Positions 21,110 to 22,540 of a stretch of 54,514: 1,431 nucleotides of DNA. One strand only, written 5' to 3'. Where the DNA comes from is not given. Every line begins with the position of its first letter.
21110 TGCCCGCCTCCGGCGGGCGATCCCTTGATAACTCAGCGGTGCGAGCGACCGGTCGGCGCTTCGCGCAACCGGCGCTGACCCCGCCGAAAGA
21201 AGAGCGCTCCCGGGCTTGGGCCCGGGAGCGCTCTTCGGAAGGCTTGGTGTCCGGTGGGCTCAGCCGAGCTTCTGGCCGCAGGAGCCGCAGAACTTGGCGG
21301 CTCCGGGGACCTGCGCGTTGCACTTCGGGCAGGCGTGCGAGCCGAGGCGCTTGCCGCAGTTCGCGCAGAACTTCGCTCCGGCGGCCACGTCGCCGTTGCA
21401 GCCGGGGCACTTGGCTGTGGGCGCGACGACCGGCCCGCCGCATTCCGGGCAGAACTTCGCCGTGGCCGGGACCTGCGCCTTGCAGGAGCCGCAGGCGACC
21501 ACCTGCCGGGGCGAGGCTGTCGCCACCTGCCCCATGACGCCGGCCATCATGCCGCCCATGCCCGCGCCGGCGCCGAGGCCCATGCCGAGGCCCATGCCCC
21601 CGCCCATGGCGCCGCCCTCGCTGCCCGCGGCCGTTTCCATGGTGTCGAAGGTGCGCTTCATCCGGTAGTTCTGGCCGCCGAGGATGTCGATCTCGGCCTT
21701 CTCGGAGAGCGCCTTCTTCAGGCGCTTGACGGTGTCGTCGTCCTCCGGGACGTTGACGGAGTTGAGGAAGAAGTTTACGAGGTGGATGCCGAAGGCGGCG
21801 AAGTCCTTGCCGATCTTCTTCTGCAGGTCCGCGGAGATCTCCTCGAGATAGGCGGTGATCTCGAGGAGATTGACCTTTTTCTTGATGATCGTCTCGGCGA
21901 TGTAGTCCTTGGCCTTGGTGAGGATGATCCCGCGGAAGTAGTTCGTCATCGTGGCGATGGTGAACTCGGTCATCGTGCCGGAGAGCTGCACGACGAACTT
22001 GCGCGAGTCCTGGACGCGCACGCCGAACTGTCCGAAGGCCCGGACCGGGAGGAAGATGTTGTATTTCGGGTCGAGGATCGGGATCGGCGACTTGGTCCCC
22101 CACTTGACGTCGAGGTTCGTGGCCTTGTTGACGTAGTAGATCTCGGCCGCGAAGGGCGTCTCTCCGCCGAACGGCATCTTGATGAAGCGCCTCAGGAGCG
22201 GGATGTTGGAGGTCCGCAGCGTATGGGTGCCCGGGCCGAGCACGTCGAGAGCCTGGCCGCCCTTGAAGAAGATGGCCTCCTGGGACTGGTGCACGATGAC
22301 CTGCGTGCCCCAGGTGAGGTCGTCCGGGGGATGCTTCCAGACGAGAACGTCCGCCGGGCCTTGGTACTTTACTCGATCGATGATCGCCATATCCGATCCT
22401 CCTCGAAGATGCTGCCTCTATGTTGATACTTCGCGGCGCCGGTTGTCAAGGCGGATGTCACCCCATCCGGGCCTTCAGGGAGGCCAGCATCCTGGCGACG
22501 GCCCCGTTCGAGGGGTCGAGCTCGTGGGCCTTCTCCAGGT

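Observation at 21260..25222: Three-gene operon of zinc-ribbon-decorated membrane-associated proteins (Tim44-like/TerB, Zn-ribbon/TPR, SPFH/Zn-ribbon)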

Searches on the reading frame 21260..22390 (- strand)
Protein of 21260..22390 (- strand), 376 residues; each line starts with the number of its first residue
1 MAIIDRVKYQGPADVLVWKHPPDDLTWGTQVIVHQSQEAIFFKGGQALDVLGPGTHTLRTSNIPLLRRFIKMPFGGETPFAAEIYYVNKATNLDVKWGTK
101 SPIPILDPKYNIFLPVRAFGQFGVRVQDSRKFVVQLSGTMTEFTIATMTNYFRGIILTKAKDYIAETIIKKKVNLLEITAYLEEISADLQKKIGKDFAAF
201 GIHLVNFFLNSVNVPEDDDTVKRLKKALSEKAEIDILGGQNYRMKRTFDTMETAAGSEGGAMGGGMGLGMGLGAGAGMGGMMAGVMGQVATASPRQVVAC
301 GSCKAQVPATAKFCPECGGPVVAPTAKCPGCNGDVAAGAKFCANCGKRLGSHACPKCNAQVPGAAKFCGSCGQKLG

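Call 5: search_protein_families(library=pfam, proteins=[window:21260-22390:-], max_evalue=0.1)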
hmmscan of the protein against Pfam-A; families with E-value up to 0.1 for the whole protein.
window:21260-22390:- (376 aa): 13 families
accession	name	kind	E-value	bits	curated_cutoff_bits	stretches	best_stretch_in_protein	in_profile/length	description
PF13421.11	Band_7_1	-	1.1e-44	153.1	24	1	23-218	9-199/211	SPFH domain-Band 7 family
PF12773.13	DZR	-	5.4e-19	68.5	27.3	3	328-372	1-45/45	Double zinc ribbon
PF13240.11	Zn_Ribbon_1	-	1.5e-11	44.1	25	3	354-375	2-23/23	zinc-ribbon domain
PF17032.10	Zn_ribbon_15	-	3.5e-08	34.6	28.9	1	295-318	50-73/73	zinc-ribbon family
PF10571.15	UPF0547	-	3.6e-06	27.4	29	1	354-372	3-21/26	Uncharacterised protein family UPF0547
PF18912.6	DZR_2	-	3.6e-06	27.2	27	1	327-371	9-55/56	Double zinc ribbon domain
PF13248.11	Zn_ribbon_3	-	5.8e-06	26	27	1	325-349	2-26/26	zinc-ribbon domain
PF01145.31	Band_7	-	7.9e-06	26.5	23.6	1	32-221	2-152/176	SPFH domain / Band 7 family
PF24463.1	DUF7577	-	1.2e-05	25.3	28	1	297-320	2-25/27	Domain of unknown function (DUF7577)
PF04438.22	zf-HIT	-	0.024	14.8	24.7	1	339-360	2-22/30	HIT zinc finger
PF18414.7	zf_C2H2_10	-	0.026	14.5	25.6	1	352-362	3-13/26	C2H2 type zinc-finger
PF01529.25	DHHC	-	0.053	14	28.7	0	351-372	5-26/133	DHHC palmitoyltransferase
PF00945.23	Rhabdo_ncap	-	0.067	12.5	26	1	157-204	40-87/410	Rhabdovirus nucleocapsid protein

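Call 6: search_protein_families(library=ncbifam, proteins=[window:21260-22390:-], max_evalue=0.1)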
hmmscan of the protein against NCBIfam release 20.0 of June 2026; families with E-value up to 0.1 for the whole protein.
window:21260-22390:- (376 aa): 2 families
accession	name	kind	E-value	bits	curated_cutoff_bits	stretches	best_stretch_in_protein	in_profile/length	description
NF011149.0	PRK14559.1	equivalog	0.0006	18.7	374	2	327-375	3-51/642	serine/threonine phosphatase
NF045510.1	4Cys_prefix_kin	domain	0.012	15.9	24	0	355-375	5-26/26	4-Cys prefix domain-containing protein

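Call 7: search_protein_families(library=padloc, proteins=[window:21260-22390:-], max_evalue=0.1)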
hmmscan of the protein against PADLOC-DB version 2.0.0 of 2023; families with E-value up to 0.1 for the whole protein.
window:21260-22390:- (376 aa): 0 families

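Call 26: search_solved_structures(query=window:21260-22390:-, max_evalue=1)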
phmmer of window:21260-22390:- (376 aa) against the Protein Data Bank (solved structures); distinct sequences matched with E-value up to 1: 5.
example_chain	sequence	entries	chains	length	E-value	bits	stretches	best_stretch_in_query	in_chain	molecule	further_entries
9sfa_A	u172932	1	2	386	0.091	15.1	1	327-350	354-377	Putative regulatory protein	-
6trp_A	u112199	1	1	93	0.41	13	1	243-281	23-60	Peptide synthetase XpsB,Peptide synthetase XpsB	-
9l94_j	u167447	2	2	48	0.43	12.9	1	347-374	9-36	Large ribosomal subunit protein eL40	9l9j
7nhn_5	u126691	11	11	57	0.46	12.8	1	338-358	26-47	50S ribosomal protein L32-2 | Large ribosomal subunit protein bL32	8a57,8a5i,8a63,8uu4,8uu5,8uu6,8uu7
5urf_A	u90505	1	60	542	0.98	11.7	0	246-296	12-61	viral protein 3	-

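Call 28: find_homologous_proteins(query=window:21260-22390:-, max_evalue=0.00001)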
Query window:21260-22390:- (376 aa): 3584 proteins with E <= 0.00001 among 8000 candidates; the best 120 are listed.
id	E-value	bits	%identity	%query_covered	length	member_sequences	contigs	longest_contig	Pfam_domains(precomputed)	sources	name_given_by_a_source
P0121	9.8e-256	866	100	100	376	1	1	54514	PF18912.7,PF13240.12,PF01145.32,PF12773.14,PF17032.11,PF24463.2,PF13421.12,PF10571.16,PF13248.12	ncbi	ncbi:MAG: SPFH domain-containing protein [Elusimicrobiota bacterium]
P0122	3.9e-212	722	81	100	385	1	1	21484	PF18912.7,PF13240.12,PF01145.32,PF12773.14,PF17032.11,PF13421.12,PF13248.12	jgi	-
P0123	5.9e-209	712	81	100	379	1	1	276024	PF13240.12,PF01145.32,PF12773.14,PF17032.11,PF24463.2,PF13421.12,PF24460.2,PF13248.12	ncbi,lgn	ncbi:MAG: SPFH domain-containing protein [Elusimicrobiota bacterium]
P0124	7.9e-208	708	81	100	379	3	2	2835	PF13240.12,PF01145.32,PF12773.14,PF17032.11,PF24463.2,PF13421.12,PF13248.12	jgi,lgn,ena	-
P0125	7.9e-207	705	79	100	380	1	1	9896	PF13240.12,PF01145.32,PF12773.14,PF17032.11,PF13421.12,PF10571.16,PF13248.12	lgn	-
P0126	1.8e-204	697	79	99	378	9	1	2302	PF18912.7,PF13240.12,PF01145.32,PF12773.14,PF17032.11,PF13421.12,PF10571.16,PF13248.12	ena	-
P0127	2.6e-203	693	78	100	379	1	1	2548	PF13240.12,PF01145.32,PF12773.14,PF17032.11,PF13421.12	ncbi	-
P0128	8.4e-203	692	75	99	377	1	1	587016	PF18912.7,PF13240.12,PF01145.32,PF12773.14,PF17032.11,PF13421.12,PF13248.12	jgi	jgi:membrane protease subunit (stomatin/prohibitin family)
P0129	2.8e-201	687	77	100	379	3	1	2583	PF18912.7,PF13240.12,PF01145.32,PF12773.14,PF17032.11,PF24463.2,PF13421.12,PF13248.12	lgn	-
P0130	6.0e-200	682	77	100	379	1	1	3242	PF13240.12,PF01145.32,PF12773.14,PF17032.11,PF24463.2,PF13421.12,PF13248.12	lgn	-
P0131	4.8e-196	669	73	99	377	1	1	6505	PF18912.7,PF13240.12,PF01145.32,PF12773.14,PF17032.11,PF13421.12,PF13248.12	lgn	-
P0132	5.3e-196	669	71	100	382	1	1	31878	PF13240.12,PF01145.32,PF12773.14,PF17032.11,PF13421.12,PF10571.16,PF13248.12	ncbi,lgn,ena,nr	ncbi:MAG: antifreeze protein type I [Elusimicrobia bacterium]|nr:MAG: antifreeze protein type I [Elu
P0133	8.5e-195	665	75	99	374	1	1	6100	PF18912.7,PF13240.12,PF01145.32,PF12773.14,PF17032.11,PF24463.2,PF13421.12,PF13248.12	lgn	-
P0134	7.9e-194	662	77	100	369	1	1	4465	PF13240.12,PF01145.32,PF12773.14,PF17032.11,PF13421.12,PF24460.2,PF13248.12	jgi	jgi:membrane protease subunit (stomatin/prohibitin family)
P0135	2.5e-178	611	67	100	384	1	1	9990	PF18912.7,PF13240.12,PF01145.32,PF12773.14,PF17032.11,PF13421.12,PF13248.12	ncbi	ncbi:SPFH domain-containing protein [Elusimicrobiota bacterium]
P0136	2.9e-175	601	68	100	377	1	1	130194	PF18912.7,PF13240.12,PF01145.32,PF12773.14,PF17032.11,PF13421.12,PF13248.12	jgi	jgi:membrane protease subunit (stomatin/prohibitin family)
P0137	2.7e-172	591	76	93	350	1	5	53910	PF13240.12,PF01145.32,PF12773.14,PF17032.11,PF13421.12,PF13248.12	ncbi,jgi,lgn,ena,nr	ncbi:MAG: hypothetical protein A2X36_11575 [Elusimicrobia bacterium GWA2_69_24]|nr:MAG: hypothetical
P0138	1.2e-171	589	65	99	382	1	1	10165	PF18912.7,PF13240.12,PF01145.32,PF12773.14,PF17032.11,PF13421.12,PF13248.12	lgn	-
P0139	2.0e-171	588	67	100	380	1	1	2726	PF18912.7,PF13240.12,PF01145.32,PF12773.14,PF17032.11,PF13421.12,PF13248.12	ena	-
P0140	2.9e-168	578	71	93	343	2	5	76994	PF13240.12,PF01145.32,PF12773.14,PF17032.11,PF13421.12,PF13248.12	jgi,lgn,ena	jgi:membrane protease subunit (stomatin/prohibitin family)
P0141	7.0e-161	554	67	93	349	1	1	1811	PF18912.7,PF13240.12,PF01145.32,PF12773.14,PF13421.12,PF13248.12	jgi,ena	-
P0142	5.6e-160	551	67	92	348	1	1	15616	PF18912.7,PF13240.12,PF01145.32,PF12773.14,PF17032.11,PF13421.12,PF24460.2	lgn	-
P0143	5.8e-160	551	68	92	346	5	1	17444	PF18912.7,PF13240.12,PF01145.32,PF12773.14,PF17032.11,PF13421.12,PF13248.12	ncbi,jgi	ncbi:MAG: SPFH domain-containing protein [Elusimicrobiota bacterium]|jgi:membrane protease subunit (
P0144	2.7e-159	548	68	93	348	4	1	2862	PF13240.12,PF01145.32,PF12773.14,PF17032.11,PF13421.12,PF13248.12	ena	-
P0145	1.1e-157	543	66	93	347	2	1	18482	PF13240.12,PF01145.32,PF12773.14,PF24463.2,PF13421.12,PF13248.12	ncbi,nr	ncbi:MAG: SPFH domain-containing protein [Elusimicrobia bacterium]|nr:SPFH domain-containing protein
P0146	1.4e-154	533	66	93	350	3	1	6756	PF13240.12,PF01145.32,PF12773.14,PF17032.11,PF24463.2,PF13421.12,PF13248.12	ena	-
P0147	1.5e-154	533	63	100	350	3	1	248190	PF13240.12,PF01145.32,PF12773.14,PF13421.12,PF13248.12,PF15801.12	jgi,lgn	jgi:membrane protease subunit (stomatin/prohibitin family)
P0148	1.1e-153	530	66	93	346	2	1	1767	PF13240.12,PF01145.32,PF12773.14,PF13421.12,PF13248.12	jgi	-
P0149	5.2e-152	524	66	93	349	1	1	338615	PF13240.12,PF12773.14,PF17032.11,PF24463.2,PF13421.12,PF13248.12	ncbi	ncbi:MAG: SPFH domain-containing protein [Elusimicrobiota bacterium]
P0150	5.7e-152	524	55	13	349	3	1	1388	PF13240.12,PF01145.32,PF12773.14,PF17032.11,PF13421.12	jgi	jgi:membrane protease subunit (stomatin/prohibitin family)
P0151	3.9e-151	522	66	93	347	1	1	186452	PF13240.12,PF01145.32,PF12773.14,PF13421.12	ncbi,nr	ncbi:MAG: SPFH domain-containing protein [Elusimicrobia bacterium]|nr:SPFH domain-containing protein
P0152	1.0e-150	520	62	100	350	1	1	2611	PF13240.12,PF12773.14,PF17032.11,PF13421.12,PF13248.12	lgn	-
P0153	7.8e-150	517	62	100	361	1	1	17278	PF13240.12,PF01145.32,PF12773.14,PF13421.12,PF13248.12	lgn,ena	-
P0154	1.6e-149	516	64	100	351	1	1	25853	PF13240.12,PF12773.14,PF13421.12,PF13248.12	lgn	-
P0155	3.8e-149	515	64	93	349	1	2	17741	PF13240.12,PF01145.32,PF12773.14,PF17032.11,PF13421.12,PF13248.12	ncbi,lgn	-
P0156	6.1e-149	514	57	100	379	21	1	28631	PF18912.7,PF13240.12,PF01145.32,PF12773.14,PF17032.11,PF24463.2,PF13421.12,PF24460.2,PF13248.12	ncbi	-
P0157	1.4e-148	513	64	93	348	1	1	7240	PF13240.12,PF01145.32,PF12773.14,PF17032.11,PF13421.12,PF13248.12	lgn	-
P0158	5.4e-148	511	67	93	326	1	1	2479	PF01145.32,PF13421.12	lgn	-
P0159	8.8e-148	511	66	93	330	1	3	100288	PF13240.12,PF01145.32,PF13421.12,PF13248.12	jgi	jgi:membrane protease subunit (stomatin/prohibitin family)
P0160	1.1e-147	510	69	85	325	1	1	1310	PF01145.32,PF13421.12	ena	-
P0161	1.5e-147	510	67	93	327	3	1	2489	PF13240.12,PF01145.32,PF13421.12,PF13248.12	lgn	-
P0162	2.4e-147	509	66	93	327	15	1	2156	PF01145.32,PF13421.12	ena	-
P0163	2.6e-147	509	66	93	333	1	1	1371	PF01145.32,PF13421.12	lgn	-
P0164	3.4e-147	509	69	85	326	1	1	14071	PF01145.32,PF13421.12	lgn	-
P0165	5.7e-147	508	63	100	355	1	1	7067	PF13240.12,PF01145.32,PF12773.14,PF17032.11,PF24463.2,PF13421.12,PF13248.12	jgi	jgi:membrane protease subunit (stomatin/prohibitin family)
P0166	7.2e-147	508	64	93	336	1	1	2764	PF13240.12,PF01145.32,PF13421.12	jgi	jgi:membrane protease subunit (stomatin/prohibitin family)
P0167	8.0e-147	507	65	93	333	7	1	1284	PF13240.12,PF01145.32,PF13421.12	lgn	-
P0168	8.6e-147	507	63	93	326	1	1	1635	PF13240.12,PF01145.32,PF13421.12,PF13248.12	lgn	-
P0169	1.1e-146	507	62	93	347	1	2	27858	PF13240.12,PF01145.32,PF12773.14,PF17032.11,PF13421.12,PF13248.12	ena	-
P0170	1.2e-146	507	67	93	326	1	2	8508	PF01145.32,PF13421.12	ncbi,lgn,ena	-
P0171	1.3e-146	507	68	85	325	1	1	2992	PF01145.32,PF13421.12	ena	-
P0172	2.3e-146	506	62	99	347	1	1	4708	PF13240.12,PF01145.32,PF12773.14,PF17032.11,PF24463.2,PF13421.12,PF13248.12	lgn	-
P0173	3.5e-146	505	66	93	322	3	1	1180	PF01145.32,PF13421.12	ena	-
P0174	5.6e-146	505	61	93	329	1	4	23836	PF01145.32,PF13421.12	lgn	-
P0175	7.3e-146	504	67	85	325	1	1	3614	PF01145.32,PF13421.12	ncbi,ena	-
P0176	1.2e-145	504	63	93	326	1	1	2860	PF13240.12,PF01145.32,PF13421.12,PF13248.12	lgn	-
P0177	2.2e-145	503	65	93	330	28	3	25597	PF01145.32,PF13421.12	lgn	-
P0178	2.3e-145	503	69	85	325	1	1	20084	PF01145.32,PF13421.12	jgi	-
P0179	2.9e-145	502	57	100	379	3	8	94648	PF18912.7,PF13240.12,PF01145.32,PF12773.14,PF17032.11,PF24463.2,PF13421.12,PF24460.2,PF13248.12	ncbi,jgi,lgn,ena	jgi:membrane protease subunit (stomatin/prohibitin family)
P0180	3.3e-145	502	65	93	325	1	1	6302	PF01145.32,PF13421.12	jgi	jgi:membrane protease subunit (stomatin/prohibitin family)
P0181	5.7e-145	501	59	93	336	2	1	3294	PF13240.12,PF01145.32,PF13421.12,PF13248.12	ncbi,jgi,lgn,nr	ncbi:MAG TPA: SPFH domain-containing protein [Elusimicrobiota bacterium]|jgi:membrane protease subun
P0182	6.5e-145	501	66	93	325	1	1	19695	PF13240.12,PF01145.32,PF13421.12,PF13248.12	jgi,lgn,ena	-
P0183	6.9e-145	501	65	93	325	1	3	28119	PF13240.12,PF01145.32,PF13421.12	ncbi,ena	-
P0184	1.3e-144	500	67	85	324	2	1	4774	PF13240.12,PF01145.32,PF13421.12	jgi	jgi:membrane protease subunit (stomatin/prohibitin family)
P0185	1.4e-144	500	64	93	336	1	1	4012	PF13240.12,PF01145.32,PF13421.12,PF13248.12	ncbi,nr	ncbi:MAG: SPFH domain-containing protein [Elusimicrobia bacterium]|nr:SPFH domain-containing protein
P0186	1.8e-144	500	68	85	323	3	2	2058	PF01145.32,PF13421.12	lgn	-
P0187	3.5e-144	499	61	100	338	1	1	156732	PF13240.12,PF01145.32,PF13421.12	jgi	jgi:membrane protease subunit (stomatin/prohibitin family)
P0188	3.9e-144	499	66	93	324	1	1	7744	PF13240.12,PF01145.32,PF13421.12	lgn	-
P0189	4.0e-144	499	64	93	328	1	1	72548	PF01145.32,PF13421.12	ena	-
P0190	5.8e-144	498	66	93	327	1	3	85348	PF13421.12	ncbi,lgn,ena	ncbi:MAG: SPFH domain-containing protein [Elusimicrobiota bacterium]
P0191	6.8e-144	498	65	93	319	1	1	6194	PF13240.12,PF01145.32,PF13421.12,PF13248.12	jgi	jgi:membrane protease subunit (stomatin/prohibitin family)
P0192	1.2e-143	497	62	93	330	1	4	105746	PF13240.12,PF01145.32,PF13421.12,PF13248.12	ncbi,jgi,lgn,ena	jgi:membrane protease subunit (stomatin/prohibitin family)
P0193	1.9e-143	496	53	99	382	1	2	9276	PF18912.7,PF13240.12,PF01145.32,PF12773.14,PF17032.11,PF13421.12,PF10571.16,PF13248.12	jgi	-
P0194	2.1e-143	496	68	85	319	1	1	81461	PF13240.12,PF01145.32,PF13421.12,PF13248.12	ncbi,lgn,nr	ncbi:MAG: SPFH domain-containing protein [Elusimicrobia bacterium]|nr:SPFH domain-containing protein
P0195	2.7e-143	496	64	93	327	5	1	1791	PF13240.12,PF01145.32,PF13421.12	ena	-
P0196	2.7e-143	496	63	93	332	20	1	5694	PF01145.32,PF13421.12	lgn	-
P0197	2.9e-143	496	64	93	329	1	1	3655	PF01145.32,PF13421.12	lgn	-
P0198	3.5e-143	495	64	93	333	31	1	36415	PF13240.12,PF01145.32,PF13421.12,PF13248.12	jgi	jgi:membrane protease subunit (stomatin/prohibitin family)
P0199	4.2e-143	495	69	85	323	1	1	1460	PF13240.12,PF01145.32,PF13421.12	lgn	-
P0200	5.2e-143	495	66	85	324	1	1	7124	PF01145.32,PF13421.12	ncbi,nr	ncbi:MAG: SPFH domain-containing protein [Elusimicrobia bacterium]|nr:SPFH domain-containing protein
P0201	8.6e-143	494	61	93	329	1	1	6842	PF13240.12,PF01145.32,PF13421.12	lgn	-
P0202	9.8e-143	494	64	93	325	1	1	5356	PF01145.32,PF13421.12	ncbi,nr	ncbi:MAG: SPFH domain-containing protein [Elusimicrobia bacterium]|nr:SPFH domain-containing protein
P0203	1.9e-142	493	64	85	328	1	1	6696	PF13240.12,PF01145.32,PF13421.12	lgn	-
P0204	2.0e-142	493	69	85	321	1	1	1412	PF01145.32,PF13421.12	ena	-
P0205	2.1e-142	493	69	85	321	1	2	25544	PF01145.32,PF13421.12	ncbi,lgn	-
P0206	2.5e-142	493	61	100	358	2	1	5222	PF13240.12,PF01145.32,PF12773.14,PF17032.11,PF13421.12,PF13248.12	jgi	jgi:membrane protease subunit (stomatin/prohibitin family)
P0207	3.2e-142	492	64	93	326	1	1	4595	PF13240.12,PF01145.32,PF13421.12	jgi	jgi:membrane protease subunit (stomatin/prohibitin family)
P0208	3.4e-142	492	60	100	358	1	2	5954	PF13240.12,PF01145.32,PF12773.14,PF17032.11,PF13421.12,PF13248.12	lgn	-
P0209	3.6e-142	492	64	93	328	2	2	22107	PF13240.12,PF01145.32,PF13421.12,PF13248.12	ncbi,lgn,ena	-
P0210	3.7e-142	492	63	93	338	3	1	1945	PF13240.12,PF01145.32,PF13421.12,PF13248.12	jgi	jgi:membrane protease subunit (stomatin/prohibitin family)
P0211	3.9e-142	492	65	93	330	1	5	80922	PF13240.12,PF01145.32,PF13421.12,PF13248.12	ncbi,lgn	-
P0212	3.9e-142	492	65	93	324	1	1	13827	PF13240.12,PF01145.32,PF13421.12,PF13248.12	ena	-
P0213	5.4e-142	491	64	93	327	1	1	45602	PF13240.12,PF01145.32,PF13421.12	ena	-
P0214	9.1e-142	491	64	93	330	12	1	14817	PF01145.32,PF13421.12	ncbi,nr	ncbi:MAG: hypothetical protein A2V88_02375 [Elusimicrobia bacterium RBG_16_66_12]|nr:MAG: hypothetic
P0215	1.5e-141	490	65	93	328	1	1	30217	PF13240.12,PF01145.32,PF13421.12,PF13248.12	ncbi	-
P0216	2.0e-141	490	52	100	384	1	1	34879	PF18912.7,PF13240.12,PF01145.32,PF22747.3,PF12773.14,PF17032.11,PF13421.12,PF13248.12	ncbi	ncbi:MAG: SPFH domain-containing protein [bacterium]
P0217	2.1e-141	490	67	85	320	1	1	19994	PF13240.12,PF01145.32,PF13421.12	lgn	-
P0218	2.5e-141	489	63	93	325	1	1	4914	PF01145.32,PF13421.12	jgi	jgi:membrane protease subunit (stomatin/prohibitin family)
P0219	3.0e-141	489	60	93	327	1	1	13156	PF13240.12,PF13421.12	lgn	-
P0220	3.8e-141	489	63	93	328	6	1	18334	PF13240.12,PF01145.32,PF13421.12,PF13248.12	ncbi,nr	ncbi:MAG: SPFH domain-containing protein [Elusimicrobiota bacterium]|nr:SPFH domain-containing prote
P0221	4.5e-141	488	64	93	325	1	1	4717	PF13240.12,PF01145.32,PF13421.12,PF13248.12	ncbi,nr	ncbi:MAG: SPFH domain-containing protein [Elusimicrobia bacterium]|nr:SPFH domain-containing protein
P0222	4.6e-141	488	63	93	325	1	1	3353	PF01145.32,PF13421.12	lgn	-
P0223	7.6e-141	488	64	93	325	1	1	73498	PF13240.12,PF01145.32,PF13421.12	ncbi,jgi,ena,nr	ncbi:MAG TPA: SPFH domain-containing protein [Elusimicrobiota bacterium]|nr:SPFH domain-containing p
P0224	7.7e-141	488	67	85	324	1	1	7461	PF13240.12,PF01145.32,PF13421.12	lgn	-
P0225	7.7e-141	488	66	85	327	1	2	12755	PF01145.32,PF13421.12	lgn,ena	-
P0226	8.9e-141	487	63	93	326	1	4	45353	PF01145.32,PF13421.12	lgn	-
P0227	1.8e-140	486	63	93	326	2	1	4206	PF13240.12,PF01145.32,PF13421.12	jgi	jgi:membrane protease subunit (stomatin/prohibitin family)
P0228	2.9e-140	486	63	93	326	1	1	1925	PF13240.12,PF01145.32,PF13421.12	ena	-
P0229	4.4e-140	485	63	93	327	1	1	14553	PF01145.32,PF13421.12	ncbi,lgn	-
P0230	4.5e-140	485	63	93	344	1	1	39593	PF13240.12,PF01145.32,PF12773.14,PF17032.11,PF13421.12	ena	-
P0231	6.6e-140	485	59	93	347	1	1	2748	PF13240.12,PF01145.32,PF12773.14,PF13421.12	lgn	-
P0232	7.0e-140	485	61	100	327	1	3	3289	PF13240.12,PF01145.32,PF13421.12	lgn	-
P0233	1.1e-139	484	64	93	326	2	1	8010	PF13240.12,PF01145.32,PF13421.12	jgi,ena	-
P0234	1.1e-139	484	64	93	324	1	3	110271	PF01145.32,PF13421.12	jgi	jgi:membrane protease subunit (stomatin/prohibitin family)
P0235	1.2e-139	484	62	93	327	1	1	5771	PF01145.32,PF13421.12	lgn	-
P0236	1.2e-139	484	61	92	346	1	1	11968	PF13240.12,PF01145.32,PF12773.14,PF13421.12,PF13248.12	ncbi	-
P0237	1.6e-139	483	60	100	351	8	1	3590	PF13240.12,PF01145.32,PF12773.14,PF17032.11,PF24463.2,PF13421.12,PF13248.12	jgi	-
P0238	2.2e-139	483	62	93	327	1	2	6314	PF13240.12,PF01145.32,PF13421.12,PF13248.12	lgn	-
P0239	5.0e-139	482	62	93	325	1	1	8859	PF13240.12,PF01145.32,PF13421.12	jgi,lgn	-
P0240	1.4e-138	480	62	93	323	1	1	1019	PF13240.12,PF01145.32,PF13421.12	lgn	-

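Call 69: predict_structure(alignment_id=A2)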
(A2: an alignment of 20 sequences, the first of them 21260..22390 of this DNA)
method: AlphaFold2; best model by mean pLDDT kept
length: 376 residues; sequences in the alignment: 20
mean_pLDDT: 65.9   pTM: 0.43
mean pLDDT of the five models: 65.9, 60.4, 59.3, 56.6, 50.8
residues with pLDDT >= 90: 0; 70-90: 192; 50-70: 115; < 50: 69
segments of 3 or more residues with pLDDT < 50: 69-78, 238-240, 251-295
pLDDT, mean of each block of 10 residues (from residue 1): 61 73 64 82 75 73 50 48 76 76 72 76 83 74 75 77 75 69 79 82 82 69 65 52 49 40 32 33 35 49 72 69 62 69 70 74 73 76
secondary structure, 60 per line:
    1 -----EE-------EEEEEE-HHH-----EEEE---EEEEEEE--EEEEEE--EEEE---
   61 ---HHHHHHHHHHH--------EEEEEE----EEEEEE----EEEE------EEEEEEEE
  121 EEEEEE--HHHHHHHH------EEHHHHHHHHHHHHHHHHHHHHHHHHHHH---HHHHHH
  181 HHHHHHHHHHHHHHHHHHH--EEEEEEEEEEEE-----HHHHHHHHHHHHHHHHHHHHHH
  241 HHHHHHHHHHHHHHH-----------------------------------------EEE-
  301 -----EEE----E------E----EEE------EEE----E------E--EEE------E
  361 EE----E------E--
elements in order: E15-20 E30-33 E37-43 E46-51 E54-57 H64-74 E83-88 E93-98 E103-106 E113-126 H129-136 H145-171 H175-199 E202-213 H219-255 E297-299 E306-308 E325-327 E334-336 E351-353 E360-362
